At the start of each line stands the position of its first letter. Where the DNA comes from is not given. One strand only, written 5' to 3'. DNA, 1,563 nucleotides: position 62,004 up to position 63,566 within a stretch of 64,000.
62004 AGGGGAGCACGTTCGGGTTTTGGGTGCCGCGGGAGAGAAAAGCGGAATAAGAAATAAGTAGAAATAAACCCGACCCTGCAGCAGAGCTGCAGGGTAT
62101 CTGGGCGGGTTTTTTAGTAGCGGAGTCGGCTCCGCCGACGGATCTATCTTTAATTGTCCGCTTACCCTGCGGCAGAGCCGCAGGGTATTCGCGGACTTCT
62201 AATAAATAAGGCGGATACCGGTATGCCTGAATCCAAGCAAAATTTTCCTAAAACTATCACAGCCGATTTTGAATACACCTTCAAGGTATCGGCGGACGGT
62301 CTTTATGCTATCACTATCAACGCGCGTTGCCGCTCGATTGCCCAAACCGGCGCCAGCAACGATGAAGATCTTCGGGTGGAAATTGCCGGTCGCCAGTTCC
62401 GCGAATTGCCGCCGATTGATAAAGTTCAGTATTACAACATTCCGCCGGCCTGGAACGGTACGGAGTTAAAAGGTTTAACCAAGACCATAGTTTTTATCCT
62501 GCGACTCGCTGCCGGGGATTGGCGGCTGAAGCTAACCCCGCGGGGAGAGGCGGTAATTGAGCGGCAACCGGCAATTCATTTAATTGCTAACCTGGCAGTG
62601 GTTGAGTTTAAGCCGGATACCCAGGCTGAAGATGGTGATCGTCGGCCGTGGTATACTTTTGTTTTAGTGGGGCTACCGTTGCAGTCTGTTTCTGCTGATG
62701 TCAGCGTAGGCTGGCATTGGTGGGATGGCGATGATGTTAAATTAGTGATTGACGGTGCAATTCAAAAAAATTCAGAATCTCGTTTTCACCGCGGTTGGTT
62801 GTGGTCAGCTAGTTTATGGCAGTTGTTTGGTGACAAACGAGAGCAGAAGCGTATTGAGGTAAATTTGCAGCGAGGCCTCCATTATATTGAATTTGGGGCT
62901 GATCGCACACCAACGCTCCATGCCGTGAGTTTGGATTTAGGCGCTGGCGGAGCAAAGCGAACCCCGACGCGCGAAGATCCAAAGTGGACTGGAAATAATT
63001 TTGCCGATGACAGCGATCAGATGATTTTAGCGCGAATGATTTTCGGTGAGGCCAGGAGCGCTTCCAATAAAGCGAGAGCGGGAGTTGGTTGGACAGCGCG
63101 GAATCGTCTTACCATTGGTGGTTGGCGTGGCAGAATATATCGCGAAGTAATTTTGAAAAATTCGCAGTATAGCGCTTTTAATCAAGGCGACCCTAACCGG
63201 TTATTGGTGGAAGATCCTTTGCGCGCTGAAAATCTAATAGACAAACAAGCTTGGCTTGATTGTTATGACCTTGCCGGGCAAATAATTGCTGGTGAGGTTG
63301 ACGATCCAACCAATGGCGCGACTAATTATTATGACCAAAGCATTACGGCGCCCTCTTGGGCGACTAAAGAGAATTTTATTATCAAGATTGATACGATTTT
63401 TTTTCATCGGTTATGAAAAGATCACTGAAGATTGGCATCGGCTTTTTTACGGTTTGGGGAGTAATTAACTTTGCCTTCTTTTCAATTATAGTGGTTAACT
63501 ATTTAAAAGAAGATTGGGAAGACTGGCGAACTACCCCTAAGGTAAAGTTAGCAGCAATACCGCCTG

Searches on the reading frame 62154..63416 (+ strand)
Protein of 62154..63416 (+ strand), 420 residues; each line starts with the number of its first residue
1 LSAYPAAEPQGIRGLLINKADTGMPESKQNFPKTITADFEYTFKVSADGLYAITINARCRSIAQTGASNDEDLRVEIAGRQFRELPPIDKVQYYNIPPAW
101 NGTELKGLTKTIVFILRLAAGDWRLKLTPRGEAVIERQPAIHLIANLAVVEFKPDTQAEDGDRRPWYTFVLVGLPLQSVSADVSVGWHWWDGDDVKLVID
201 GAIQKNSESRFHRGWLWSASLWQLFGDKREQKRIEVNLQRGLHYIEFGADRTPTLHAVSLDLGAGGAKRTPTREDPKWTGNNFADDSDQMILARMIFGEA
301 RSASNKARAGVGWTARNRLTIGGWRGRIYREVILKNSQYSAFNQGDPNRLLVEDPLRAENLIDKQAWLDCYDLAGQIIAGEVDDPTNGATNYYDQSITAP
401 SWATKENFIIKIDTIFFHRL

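Call 20: search_protein_families(library=pfam, proteins=[window:62154-63416:+], max_evalue=0.001)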
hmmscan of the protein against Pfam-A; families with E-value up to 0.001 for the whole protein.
window:62154-63416:+ (420 aa): 1 family
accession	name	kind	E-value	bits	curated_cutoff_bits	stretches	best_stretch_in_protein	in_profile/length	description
PF07486.17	Hydrolase_2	-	7.1e-09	36.6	27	1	305-417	4-99/100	Cell Wall Hydrolase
